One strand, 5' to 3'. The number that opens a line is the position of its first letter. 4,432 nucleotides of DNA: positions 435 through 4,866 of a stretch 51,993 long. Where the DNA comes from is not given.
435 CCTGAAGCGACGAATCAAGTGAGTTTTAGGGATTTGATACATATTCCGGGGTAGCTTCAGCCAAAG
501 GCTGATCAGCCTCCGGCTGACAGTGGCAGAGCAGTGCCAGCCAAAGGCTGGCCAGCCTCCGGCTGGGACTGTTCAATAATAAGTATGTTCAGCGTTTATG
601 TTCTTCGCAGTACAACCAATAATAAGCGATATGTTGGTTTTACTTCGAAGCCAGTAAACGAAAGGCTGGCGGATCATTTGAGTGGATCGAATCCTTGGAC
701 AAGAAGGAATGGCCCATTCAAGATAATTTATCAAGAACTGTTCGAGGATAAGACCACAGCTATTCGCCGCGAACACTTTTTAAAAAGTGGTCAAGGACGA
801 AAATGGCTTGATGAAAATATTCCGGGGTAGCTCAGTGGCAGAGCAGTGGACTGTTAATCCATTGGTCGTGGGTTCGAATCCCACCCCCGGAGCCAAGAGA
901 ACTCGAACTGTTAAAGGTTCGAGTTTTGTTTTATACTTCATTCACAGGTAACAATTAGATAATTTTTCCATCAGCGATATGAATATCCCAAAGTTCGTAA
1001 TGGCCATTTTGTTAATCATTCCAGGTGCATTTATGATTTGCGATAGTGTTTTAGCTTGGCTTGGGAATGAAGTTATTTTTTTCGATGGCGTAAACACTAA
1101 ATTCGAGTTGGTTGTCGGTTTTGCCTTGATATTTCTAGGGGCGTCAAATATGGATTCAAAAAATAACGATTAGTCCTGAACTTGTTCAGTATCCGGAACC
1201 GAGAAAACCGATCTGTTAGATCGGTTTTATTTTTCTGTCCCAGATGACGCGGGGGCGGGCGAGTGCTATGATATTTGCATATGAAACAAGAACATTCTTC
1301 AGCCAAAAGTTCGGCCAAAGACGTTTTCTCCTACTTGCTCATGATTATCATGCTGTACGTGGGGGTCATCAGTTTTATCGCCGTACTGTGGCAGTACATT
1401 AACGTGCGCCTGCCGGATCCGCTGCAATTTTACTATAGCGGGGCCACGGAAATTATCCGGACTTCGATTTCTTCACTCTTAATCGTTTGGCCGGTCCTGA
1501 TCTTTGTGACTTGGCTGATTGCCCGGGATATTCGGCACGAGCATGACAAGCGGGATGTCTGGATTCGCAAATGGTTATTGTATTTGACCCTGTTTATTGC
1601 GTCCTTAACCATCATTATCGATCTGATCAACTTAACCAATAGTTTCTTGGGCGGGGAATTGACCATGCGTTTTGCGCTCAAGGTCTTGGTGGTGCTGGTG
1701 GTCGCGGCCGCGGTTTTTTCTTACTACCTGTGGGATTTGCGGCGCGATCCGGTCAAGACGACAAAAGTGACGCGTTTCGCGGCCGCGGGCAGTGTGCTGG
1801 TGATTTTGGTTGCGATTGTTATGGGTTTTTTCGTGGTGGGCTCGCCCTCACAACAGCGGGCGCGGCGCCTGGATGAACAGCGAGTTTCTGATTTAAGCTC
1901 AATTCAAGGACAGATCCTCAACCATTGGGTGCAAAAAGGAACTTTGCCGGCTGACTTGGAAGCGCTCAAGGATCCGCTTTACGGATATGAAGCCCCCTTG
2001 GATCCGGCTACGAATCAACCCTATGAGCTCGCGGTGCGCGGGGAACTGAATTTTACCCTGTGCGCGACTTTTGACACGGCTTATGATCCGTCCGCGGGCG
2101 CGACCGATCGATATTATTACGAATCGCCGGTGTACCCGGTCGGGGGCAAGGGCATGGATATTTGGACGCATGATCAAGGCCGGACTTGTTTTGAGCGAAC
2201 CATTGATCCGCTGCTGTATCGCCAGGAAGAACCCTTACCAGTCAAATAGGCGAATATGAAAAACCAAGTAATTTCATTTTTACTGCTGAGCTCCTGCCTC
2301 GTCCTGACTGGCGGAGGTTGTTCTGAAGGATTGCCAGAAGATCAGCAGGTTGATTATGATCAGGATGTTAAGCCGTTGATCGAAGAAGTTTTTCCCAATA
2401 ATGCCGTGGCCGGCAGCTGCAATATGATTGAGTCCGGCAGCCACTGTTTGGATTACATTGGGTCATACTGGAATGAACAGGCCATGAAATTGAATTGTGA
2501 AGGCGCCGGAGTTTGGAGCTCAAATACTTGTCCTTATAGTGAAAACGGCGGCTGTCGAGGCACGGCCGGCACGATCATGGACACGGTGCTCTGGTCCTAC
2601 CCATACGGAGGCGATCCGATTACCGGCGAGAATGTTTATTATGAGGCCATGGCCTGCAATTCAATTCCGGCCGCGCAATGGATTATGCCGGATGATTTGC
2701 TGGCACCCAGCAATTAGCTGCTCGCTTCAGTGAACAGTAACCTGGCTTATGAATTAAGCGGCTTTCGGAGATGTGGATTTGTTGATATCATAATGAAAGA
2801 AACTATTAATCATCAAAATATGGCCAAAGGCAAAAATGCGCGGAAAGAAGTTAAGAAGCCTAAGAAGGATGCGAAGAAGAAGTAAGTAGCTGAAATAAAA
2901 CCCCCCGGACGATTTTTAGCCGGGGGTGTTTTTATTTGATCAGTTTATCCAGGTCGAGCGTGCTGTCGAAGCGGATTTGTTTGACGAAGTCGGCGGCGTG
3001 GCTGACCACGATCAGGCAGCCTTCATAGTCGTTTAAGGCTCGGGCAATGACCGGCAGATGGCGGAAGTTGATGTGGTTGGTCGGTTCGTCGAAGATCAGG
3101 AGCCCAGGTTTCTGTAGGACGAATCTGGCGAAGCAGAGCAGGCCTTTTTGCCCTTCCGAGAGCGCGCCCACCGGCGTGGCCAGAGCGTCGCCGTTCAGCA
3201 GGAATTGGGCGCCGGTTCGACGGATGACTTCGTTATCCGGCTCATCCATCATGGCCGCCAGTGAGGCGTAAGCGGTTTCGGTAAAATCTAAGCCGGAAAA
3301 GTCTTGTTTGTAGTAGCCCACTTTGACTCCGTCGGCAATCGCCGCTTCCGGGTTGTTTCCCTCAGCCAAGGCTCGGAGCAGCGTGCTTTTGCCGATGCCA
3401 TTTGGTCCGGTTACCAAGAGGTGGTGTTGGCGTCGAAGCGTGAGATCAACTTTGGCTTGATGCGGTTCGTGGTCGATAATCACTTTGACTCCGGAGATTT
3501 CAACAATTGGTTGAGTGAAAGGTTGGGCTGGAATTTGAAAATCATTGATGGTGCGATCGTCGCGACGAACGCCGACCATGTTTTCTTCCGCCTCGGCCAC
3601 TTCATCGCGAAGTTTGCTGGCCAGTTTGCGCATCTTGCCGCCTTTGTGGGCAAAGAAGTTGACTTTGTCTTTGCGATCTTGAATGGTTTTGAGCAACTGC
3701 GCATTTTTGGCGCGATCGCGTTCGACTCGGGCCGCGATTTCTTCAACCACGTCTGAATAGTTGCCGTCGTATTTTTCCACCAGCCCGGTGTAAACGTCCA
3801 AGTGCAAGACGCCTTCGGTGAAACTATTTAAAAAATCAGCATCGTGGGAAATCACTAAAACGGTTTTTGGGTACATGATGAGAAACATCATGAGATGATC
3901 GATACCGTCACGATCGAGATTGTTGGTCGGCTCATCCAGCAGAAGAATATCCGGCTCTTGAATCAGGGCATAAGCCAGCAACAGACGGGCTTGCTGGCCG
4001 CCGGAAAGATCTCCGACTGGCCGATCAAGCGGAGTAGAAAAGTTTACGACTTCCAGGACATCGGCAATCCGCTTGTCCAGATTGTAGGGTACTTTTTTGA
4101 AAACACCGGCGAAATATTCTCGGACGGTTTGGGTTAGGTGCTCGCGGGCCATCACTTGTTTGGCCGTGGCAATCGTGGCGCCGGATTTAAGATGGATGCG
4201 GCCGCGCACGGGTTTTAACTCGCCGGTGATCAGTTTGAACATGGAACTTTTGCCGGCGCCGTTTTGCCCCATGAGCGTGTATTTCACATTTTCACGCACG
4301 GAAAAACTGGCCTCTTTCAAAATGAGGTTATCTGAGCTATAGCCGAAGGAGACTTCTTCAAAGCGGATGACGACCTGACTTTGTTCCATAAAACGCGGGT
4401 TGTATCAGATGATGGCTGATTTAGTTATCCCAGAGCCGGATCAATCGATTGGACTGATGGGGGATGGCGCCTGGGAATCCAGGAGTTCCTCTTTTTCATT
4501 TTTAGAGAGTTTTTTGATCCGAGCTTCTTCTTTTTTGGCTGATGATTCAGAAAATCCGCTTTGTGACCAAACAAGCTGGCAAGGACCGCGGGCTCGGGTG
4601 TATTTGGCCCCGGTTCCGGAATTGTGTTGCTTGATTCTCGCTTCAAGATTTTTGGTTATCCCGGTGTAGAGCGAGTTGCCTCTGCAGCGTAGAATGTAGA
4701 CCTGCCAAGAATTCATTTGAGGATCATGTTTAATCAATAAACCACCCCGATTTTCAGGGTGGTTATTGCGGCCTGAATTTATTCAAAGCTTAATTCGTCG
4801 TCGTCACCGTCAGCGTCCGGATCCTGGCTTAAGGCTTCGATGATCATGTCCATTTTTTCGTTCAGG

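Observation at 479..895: GIY-YIG gene flanked by a decayed tRNA-Asn 5' half and an intact tRNA-Asn, with its stop codon inside the tRNA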

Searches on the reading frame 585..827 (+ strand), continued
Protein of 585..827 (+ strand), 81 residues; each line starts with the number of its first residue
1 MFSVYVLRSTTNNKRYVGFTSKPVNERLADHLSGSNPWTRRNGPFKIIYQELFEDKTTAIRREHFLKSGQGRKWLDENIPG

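Call 78: search_protein_representatives(alignment_id=A1)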
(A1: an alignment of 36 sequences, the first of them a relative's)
Query: 36 sequences, 81 profile positions. Proteins with E-value up to 0.001 (for the whole library): 14259; up to 1e-10: 3421; up to 1e-30: 6. The best 150 are listed.
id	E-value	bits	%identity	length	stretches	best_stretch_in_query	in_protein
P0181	1.8e-35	137.3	-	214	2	1-79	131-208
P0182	3.0e-33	130.2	-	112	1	1-80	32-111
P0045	6.7e-32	125.9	-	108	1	1-79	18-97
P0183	1.1e-31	125.2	-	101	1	1-77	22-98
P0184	4.5e-31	123.2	-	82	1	1-77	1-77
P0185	4.8e-31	123.1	-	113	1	1-80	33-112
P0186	2.8e-30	120.7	-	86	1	1-77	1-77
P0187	3.4e-30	120.4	-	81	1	1-80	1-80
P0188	6.2e-30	119.6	-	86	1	1-78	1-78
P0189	6.2e-30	119.6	-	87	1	1-80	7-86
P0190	9.3e-30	119.0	-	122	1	1-80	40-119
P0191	1.1e-29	118.7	-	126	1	1-80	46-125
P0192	1.4e-29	118.5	-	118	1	1-78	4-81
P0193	1.5e-29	118.3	-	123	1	2-80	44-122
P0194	2.0e-29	118.0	-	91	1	1-80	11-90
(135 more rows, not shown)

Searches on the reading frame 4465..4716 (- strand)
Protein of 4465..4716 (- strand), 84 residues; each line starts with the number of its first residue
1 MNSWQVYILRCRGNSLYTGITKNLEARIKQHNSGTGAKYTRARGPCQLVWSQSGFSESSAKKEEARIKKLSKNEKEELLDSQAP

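Call 72: search_protein_families(library=pfam, proteins=[window:4465-4716:-], max_evalue=0.01)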
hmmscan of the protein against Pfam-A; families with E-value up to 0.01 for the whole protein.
window:4465-4716:- (84 aa): 1 family
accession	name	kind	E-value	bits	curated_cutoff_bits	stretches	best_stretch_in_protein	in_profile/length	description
PF01541.30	GIY-YIG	-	2.7e-19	69.7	22.6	1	4-75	2-76/78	GIY-YIG catalytic domain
